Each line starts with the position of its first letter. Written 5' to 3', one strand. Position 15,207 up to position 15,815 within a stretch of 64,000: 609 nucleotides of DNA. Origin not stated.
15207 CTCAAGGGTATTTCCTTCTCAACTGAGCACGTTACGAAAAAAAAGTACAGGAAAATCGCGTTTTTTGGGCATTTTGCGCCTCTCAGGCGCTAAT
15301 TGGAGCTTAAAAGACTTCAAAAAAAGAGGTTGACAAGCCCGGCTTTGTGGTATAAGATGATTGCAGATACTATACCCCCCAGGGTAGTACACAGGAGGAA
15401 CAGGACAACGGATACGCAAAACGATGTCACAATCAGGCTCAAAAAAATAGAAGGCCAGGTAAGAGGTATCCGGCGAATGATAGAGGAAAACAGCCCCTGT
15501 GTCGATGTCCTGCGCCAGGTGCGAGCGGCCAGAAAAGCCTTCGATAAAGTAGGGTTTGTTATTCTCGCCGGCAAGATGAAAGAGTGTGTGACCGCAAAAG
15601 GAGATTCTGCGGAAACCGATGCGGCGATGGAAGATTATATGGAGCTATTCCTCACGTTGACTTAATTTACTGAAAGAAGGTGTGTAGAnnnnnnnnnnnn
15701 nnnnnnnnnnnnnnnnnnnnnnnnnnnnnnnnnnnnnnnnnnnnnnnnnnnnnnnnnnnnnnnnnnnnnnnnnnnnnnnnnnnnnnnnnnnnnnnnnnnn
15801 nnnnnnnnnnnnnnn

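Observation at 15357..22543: Thiol/metal-sensor-like operon: a CstR-like DUF156 repressor, FmdB zinc ribbon and thioredoxin translationally coupled to a complete TolC-MFP-RND efflux system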

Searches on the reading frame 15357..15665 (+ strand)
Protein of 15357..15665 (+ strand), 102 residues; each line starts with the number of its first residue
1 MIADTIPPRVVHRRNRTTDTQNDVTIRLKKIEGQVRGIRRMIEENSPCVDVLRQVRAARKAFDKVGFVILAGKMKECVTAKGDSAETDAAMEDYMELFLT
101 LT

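Call 3: search_protein_families(library=pfam, proteins=[window:15357-15665:+], max_evalue=0.01)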
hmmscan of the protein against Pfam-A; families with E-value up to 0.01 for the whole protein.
window:15357-15665:+ (102 aa): 1 family
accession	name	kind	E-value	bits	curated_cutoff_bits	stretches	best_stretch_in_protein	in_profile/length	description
PF02583.22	Trns_repr_metal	-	5.6e-24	84.8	22.8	1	21-98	2-76/78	Metal-sensitive transcriptional repressor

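Call 4: search_protein_families(library=ncbifam, proteins=[window:15357-15665:+], max_evalue=0.01)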
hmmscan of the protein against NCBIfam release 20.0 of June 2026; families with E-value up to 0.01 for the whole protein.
window:15357-15665:+ (102 aa): 3 families
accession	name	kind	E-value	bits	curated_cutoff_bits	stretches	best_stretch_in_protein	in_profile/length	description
NF052430.1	repress_RicR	exception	1.5e-15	57.5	175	1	21-85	8-72/93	copper-sensing transcriptional repressor RicR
NF011613.0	PRK15039.1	equivalog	1.7e-09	38.3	138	1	19-92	6-79/90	Ni(II)/Co(II)-binding transcriptional repressor RcnR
NF008464.0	PRK11352.1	equivalog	1.3e-07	31.9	133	1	18-97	5-85/91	formaldehyde-responsive transcriptional repressor FrmR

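Call 8: search_solved_structures(query=window:15357-15665:+, max_evalue=0.01, show_alignments=0)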
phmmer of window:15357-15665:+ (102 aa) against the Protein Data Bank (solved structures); distinct sequences matched with E-value up to 0.01: 10.
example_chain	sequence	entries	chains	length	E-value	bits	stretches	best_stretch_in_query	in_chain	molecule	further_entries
5fmn_A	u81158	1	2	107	9.6e-14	54.9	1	18-86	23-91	INRS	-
4m1p_A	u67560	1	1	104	3.6e-12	49.9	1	16-93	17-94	Copper-sensitive operon repressor (CsoR)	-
6ahx_A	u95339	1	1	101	2.7e-11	47.1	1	12-96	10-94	Putative cytosolic protein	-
4adz_A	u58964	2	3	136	7.1e-11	45.8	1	26-93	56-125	CSOR | COPPER SENSITIVE OPERON REPRESSOR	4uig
7mq1_A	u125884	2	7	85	2.7e-09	40.7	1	25-88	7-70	Copper-sensing transcriptional repressor csoR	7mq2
3aai_A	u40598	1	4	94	3.7e-09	40.3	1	22-97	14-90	Copper homeostasis operon regulatory protein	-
7mq3_A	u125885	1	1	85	3.7e-09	40.2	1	25-88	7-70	Copper-sensing transcriptional repressor csoR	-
2hh7_A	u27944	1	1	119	1.8e-07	34.8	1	24-96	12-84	Hypothetical protein CsoR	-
5lcy_A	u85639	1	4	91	8.6e-05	26.3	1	21-65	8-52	Frmr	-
5lbm_A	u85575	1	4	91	0.00031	24.5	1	18-97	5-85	Transcriptional repressor FrmR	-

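Call 10: find_homologous_proteins(query=window:15357-15665:+, max_evalue=0.00001)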
Query window:15357-15665:+ (102 aa): 15 proteins with E <= 0.00001 among 19 candidates.
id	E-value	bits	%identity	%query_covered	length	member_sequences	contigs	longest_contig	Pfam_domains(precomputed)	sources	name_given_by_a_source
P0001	4.1e-57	208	98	100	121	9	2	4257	PF02583.23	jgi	jgi:DNA-binding FrmR family transcriptional regulator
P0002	8.0e-28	114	74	75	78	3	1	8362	PF02583.23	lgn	-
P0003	4.2e-26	109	74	71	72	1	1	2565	PF02583.23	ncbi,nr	ncbi:MAG: metal-sensitive transcriptional regulator [Armatimonadetes bacterium]|nr:metal-sensitive t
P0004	7.7e-26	108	69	75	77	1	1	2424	PF02583.23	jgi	jgi:DNA-binding FrmR family transcriptional regulator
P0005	8.7e-26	108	67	77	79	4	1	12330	PF02583.23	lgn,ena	-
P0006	7.3e-25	105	68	75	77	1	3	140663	PF02583.23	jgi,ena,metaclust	metaclust:\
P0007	1.6e-24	104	81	61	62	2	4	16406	PF02583.23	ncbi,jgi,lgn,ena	jgi:DNA-binding FrmR family transcriptional regulator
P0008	3.2e-24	103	65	75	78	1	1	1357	PF02583.23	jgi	jgi:CsoR family transcriptional regulator, copper-sensing transcriptional repressor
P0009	4.9e-24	102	72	67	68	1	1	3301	PF02583.23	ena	-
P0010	7.5e-24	102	65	75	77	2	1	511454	PF02583.23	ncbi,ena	-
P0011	5.8e-21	92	53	83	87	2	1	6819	PF02583.23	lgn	-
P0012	1.5e-19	88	71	61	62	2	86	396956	PF02583.23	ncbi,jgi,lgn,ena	jgi:DNA-binding FrmR family transcriptional regulator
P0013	1.4e-8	53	53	54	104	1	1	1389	PF02583.23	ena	-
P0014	3.1e-8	52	37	81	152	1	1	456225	PF02583.23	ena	-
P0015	5.3e-8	51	51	54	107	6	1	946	PF02583.23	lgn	-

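Call 12: find_encoding_contigs(protein=P0010, flank=10000, max_places=3)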
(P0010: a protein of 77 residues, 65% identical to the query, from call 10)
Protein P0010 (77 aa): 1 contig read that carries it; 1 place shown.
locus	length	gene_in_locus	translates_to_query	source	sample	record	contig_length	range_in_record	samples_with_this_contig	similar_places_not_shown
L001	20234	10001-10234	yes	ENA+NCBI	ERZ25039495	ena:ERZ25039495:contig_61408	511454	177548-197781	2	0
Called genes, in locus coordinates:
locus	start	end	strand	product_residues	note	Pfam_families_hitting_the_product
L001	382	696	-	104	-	-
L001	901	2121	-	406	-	-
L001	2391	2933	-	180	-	PF00393:6PGD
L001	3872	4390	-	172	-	-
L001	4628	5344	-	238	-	PF09861:Lar_N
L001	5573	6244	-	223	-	-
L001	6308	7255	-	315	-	PF00365:PFK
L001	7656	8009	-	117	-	PF00106:adh_short, PF13561:adh_short_C2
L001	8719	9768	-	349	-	PF00356:LacI, PF00532:Peripla_BP_1, PF13377:Peripla_BP_3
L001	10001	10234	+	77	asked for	PF02583:Trns_repr_metal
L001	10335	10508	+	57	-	PF09723:Zn_ribbon_8, PF23451:Zn_ribbon_PaaD (faint)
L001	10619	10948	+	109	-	PF00085:Thioredoxin, PF00578:AhpC-TSA (weak), PF13899:Thioredoxin_7 (weak), PF13098:Thioredoxin_2, PF13905:Thioredoxin_8 (faint)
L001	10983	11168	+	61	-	PF11127:YgaP-like_TM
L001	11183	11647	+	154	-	-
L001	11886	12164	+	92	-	-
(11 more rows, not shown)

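Call 13: find_encoding_contigs(protein=P0012, flank=10000, max_places=5)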
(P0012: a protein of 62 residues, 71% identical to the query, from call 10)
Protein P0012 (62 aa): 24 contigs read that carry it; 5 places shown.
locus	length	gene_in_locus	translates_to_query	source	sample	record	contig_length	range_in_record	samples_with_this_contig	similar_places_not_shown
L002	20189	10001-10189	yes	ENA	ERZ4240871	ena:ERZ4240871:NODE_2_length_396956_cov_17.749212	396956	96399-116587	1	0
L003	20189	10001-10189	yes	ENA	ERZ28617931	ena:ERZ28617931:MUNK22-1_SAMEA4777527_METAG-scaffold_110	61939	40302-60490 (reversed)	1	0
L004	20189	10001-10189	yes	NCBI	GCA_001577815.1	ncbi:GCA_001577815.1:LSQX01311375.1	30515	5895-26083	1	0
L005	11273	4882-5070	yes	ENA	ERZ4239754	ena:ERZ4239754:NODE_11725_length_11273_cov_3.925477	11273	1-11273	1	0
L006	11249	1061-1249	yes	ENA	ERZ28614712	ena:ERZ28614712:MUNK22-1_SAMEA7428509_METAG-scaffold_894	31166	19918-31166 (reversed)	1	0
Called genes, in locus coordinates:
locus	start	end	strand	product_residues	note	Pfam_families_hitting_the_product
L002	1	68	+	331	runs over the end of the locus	PF01476:LysM (weak), PF07501:G5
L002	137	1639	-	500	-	PF02789:Peptidase_M17_N, PF00883:Peptidase_M17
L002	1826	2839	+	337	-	PF10633:NPCBM_assoc (weak)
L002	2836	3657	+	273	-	PF02522:Antibiotic_NAT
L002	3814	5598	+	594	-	PF01136:Peptidase_U32, PF12392:DUF3656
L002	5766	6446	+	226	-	PF18780:HNH_repeat (weak)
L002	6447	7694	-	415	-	PF00890:FAD_binding_2 (weak), PF01134:GIDA (faint), PF01266:DAO (faint), PF03486:HI0933_like, PF07992:Pyr_redox_2 (faint), PF12831:FAD_oxidored (weak), PF13738:Pyr_redox_3 (faint), PF22780:HI0933_like_1st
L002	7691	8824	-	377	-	PF07690:MFS_1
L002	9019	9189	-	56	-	PF13808:DDE_Tnp_1_assoc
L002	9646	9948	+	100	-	-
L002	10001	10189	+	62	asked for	PF02583:Trns_repr_metal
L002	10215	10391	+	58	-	PF09723:Zn_ribbon_8, PF23451:Zn_ribbon_PaaD (faint)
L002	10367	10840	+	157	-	PF00578:AhpC-TSA (weak), PF00085:Thioredoxin, PF13098:Thioredoxin_2, PF13905:Thioredoxin_8 (faint)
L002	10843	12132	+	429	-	PF02321:OEP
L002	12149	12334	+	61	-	PF11127:YgaP-like_TM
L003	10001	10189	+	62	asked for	PF02583:Trns_repr_metal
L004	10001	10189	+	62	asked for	PF02583:Trns_repr_metal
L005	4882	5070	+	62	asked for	PF02583:Trns_repr_metal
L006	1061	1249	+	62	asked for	PF02583:Trns_repr_metal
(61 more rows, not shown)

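Call 14: find_encoding_contigs(protein=P0006, flank=10000, max_places=3)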
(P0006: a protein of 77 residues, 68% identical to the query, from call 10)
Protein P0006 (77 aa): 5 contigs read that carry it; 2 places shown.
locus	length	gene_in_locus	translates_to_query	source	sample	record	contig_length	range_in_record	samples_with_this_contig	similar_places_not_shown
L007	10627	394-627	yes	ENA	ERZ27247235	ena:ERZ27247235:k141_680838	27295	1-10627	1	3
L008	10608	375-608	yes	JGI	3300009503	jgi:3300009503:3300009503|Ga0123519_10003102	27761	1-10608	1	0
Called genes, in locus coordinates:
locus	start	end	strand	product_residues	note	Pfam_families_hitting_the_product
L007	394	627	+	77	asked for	PF02583:Trns_repr_metal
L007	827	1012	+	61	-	PF09723:Zn_ribbon_8, PF23451:Zn_ribbon_PaaD (faint)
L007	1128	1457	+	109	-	PF00085:Thioredoxin, PF00578:AhpC-TSA (weak), PF14595:Thioredoxin_9 (weak), PF13899:Thioredoxin_7 (weak), PF13098:Thioredoxin_2, PF13905:Thioredoxin_8 (faint)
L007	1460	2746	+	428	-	PF02321:OEP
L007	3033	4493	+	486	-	PF00364:Biotin_lipoyl (faint), PF25917:BSH_RND, PF25919:BSH_CusB (weak), PF25881:HH_YBHG, PF25876:HH_MFP_RND (weak), PF25967:RND-MFP_C, PF25975:CzcB_C (weak), PF25989:YknX_C, +2 more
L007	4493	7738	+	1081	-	PF00873:ACR_tran, PF02355:SecD_SecF_C (faint)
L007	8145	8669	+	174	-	PF00719:Pyrophosphatase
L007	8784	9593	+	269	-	PF08220:HTH_DeoR, PF08279:HTH_11 (weak), PF00455:DeoRC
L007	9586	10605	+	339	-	PF04909:Amidohydro_2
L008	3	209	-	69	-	?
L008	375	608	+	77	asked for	PF02583:Trns_repr_metal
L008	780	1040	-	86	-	-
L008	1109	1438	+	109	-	PF00085:Thioredoxin, PF00578:AhpC-TSA (weak), PF14595:Thioredoxin_9 (weak), PF13899:Thioredoxin_7 (weak), PF13098:Thioredoxin_2, PF13905:Thioredoxin_8 (faint)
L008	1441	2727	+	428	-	PF02321:OEP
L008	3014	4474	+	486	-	PF00364:Biotin_lipoyl (faint), PF25917:BSH_RND, PF25919:BSH_CusB (weak), PF25881:HH_YBHG, PF25876:HH_MFP_RND (weak), PF25967:RND-MFP_C, PF25975:CzcB_C (weak), PF25989:YknX_C, +2 more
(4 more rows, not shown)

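Call 19: search_solved_structures(query=window:15408-15665:+, max_evalue=0.01, show_alignments=5)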
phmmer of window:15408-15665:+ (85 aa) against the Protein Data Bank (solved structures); distinct sequences matched with E-value up to 0.01: 10.
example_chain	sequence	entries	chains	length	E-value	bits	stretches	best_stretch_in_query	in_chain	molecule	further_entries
5fmn_A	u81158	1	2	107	1.4e-13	54.1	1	7-69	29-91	INRS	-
4m1p_A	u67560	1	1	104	1.1e-11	48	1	6-76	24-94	Copper-sensitive operon repressor (CsoR)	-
4adz_A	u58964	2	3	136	5e-11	46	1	9-76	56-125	CSOR | COPPER SENSITIVE OPERON REPRESSOR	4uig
6ahx_A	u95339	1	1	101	4.1e-10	43.1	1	6-79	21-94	Putative cytosolic protein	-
7mq1_A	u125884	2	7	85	1.5e-09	41.2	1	8-71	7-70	Copper-sensing transcriptional repressor csoR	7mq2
7mq3_A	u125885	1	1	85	2.2e-09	40.8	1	8-71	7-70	Copper-sensing transcriptional repressor csoR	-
3aai_A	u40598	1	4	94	3.3e-09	40.2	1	7-80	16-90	Copper homeostasis operon regulatory protein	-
2hh7_A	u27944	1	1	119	1.5e-07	35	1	9-79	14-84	Hypothetical protein CsoR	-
5lcy_A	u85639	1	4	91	7.8e-05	26.3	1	6-48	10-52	Frmr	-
5lbm_A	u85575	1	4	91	0.00047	23.8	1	5-80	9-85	Transcriptional repressor FrmR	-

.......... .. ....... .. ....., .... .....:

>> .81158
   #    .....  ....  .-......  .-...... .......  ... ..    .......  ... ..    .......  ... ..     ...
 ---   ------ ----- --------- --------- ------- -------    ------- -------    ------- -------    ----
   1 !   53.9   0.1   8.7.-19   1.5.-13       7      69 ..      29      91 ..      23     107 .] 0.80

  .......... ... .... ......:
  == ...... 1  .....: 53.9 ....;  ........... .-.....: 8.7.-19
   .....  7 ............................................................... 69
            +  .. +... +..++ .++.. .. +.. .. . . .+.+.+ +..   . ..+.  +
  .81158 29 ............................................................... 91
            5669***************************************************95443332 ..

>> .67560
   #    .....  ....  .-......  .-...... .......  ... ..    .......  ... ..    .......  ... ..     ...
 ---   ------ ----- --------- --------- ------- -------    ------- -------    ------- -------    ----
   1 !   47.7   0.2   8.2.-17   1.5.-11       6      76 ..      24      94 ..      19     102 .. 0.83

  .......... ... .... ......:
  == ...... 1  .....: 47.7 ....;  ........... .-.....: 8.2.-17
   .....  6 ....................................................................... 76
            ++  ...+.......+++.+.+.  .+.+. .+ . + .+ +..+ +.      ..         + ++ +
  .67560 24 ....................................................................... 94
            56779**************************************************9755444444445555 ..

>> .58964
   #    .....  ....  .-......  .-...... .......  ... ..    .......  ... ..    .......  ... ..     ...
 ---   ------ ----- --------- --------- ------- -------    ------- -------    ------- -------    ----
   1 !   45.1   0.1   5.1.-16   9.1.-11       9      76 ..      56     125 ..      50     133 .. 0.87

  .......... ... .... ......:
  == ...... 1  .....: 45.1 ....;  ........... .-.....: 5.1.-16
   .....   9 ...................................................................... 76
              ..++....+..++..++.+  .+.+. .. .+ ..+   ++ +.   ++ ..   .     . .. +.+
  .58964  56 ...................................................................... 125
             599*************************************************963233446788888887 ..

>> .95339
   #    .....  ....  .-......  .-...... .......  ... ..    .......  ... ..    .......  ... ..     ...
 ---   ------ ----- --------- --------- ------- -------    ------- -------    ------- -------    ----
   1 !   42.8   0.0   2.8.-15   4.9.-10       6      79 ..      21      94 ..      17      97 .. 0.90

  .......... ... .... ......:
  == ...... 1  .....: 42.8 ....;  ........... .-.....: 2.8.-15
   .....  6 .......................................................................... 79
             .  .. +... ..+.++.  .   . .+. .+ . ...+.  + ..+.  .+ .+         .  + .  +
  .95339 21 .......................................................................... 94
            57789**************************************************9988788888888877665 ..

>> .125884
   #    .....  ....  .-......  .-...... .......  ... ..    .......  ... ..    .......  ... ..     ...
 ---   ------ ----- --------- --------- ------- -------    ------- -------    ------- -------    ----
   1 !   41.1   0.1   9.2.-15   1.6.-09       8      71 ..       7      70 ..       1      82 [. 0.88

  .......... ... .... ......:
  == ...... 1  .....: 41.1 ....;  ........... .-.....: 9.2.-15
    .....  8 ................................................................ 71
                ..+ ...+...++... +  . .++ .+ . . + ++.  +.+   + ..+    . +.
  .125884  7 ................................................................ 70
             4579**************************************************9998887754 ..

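Call 25: find_related_loci(query=A1, collection=genome_contigs, flank=10000)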
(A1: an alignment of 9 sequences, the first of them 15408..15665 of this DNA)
Query A1 (85 aa) in genome_contigs; peptide patterns used: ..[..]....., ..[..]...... (x = any residue, [..] = any of these).
600 stretches matched a pattern (row limit reached: there are more); 512 encode a relative of the query (tblastn E <= 1e-3); the best 80 are kept; 80 distinct loci.
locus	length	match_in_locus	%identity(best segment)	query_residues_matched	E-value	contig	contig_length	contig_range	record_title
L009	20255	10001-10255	100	1-85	2e-53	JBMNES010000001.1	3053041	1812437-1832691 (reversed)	MAG: Armatimonadota bacterium isolate SBF912LR0HQ0044 contig_28947, whole genome shotgun sequence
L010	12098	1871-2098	83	10-85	6e-40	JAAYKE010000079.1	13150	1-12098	MAG: Armatimonadota bacterium isolate AS10tlH2TH_383 162726_AS10, whole genome shotgun sequence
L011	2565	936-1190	74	1-85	8e-39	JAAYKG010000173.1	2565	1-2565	MAG: Armatimonadota bacterium isolate AS10tlH2TH_387 201405_AS10, whole genome shotgun sequence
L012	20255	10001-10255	64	1-85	7e-33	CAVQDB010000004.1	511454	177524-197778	MAG: uncultured Armatimonadetes bacterium isolate MFD02416.bin.3.344 genome assembly, contig: contig_61408, whole genome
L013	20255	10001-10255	55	1-85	9e-30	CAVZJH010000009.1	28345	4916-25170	MAG: uncultured bacterium isolate MFD01112.bin.2.12 genome assembly, contig: contig_106802, whole genome shotgun sequenc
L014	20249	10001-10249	55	3-85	9e-29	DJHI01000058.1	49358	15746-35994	MAG TPA_asm: Armatimonadetes bacterium UBA5829 UBA5829_contig_2911, whole genome shotgun sequence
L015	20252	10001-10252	54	1-84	5e-28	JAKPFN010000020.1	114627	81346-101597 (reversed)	MAG: Armatimonadota bacterium isolate JPMR_metabat.12_sub k141_876090, whole genome shotgun sequence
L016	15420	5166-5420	54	2-85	8e-26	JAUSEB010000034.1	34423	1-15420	MAG: Armatimonadota bacterium isolate E14_maxbin.151 E14_k141_1403483, whole genome shotgun sequence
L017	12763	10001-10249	52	2-85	7e-25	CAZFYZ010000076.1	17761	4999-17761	MAG TPA_asm: uncultured bacterium isolate SRP294416_co1_116 genome assembly, contig: NODE_6374_length_17761_cov_4.570033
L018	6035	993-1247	54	2-85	7e-25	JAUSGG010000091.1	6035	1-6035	MAG: Armatimonadota bacterium isolate E14_metabat.bin.108 E14_k141_1214117, whole genome shotgun sequence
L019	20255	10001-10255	52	1-85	1e-24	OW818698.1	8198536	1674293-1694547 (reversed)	metagenome genome assembly, chromosome: 1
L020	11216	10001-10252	54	2-84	2e-24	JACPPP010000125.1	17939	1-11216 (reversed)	MAG: Armatimonadetes bacterium isolate NC_groundwater_630_Ag_B-0.1um_56_30 B_1_S1_Biohub_coassembly_k141_1858879, whole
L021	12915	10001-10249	51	5-85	4e-24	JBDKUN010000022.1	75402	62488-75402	MAG: Armatimonadota bacterium isolate 8_bin.138 c_000000558221, whole genome shotgun sequence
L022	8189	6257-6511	47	2-85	1e-23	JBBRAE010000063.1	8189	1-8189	MAG: Armatimonadota bacterium isolate Co_metawrap_2280 Cmw_2280_k141_18521190_length_8189_cov_10.1750, whole genome shot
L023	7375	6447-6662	53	10-81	4e-20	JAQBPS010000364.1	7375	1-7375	MAG: Bacillota bacterium isolate RYN_353 scaffold_47886, whole genome shotgun sequence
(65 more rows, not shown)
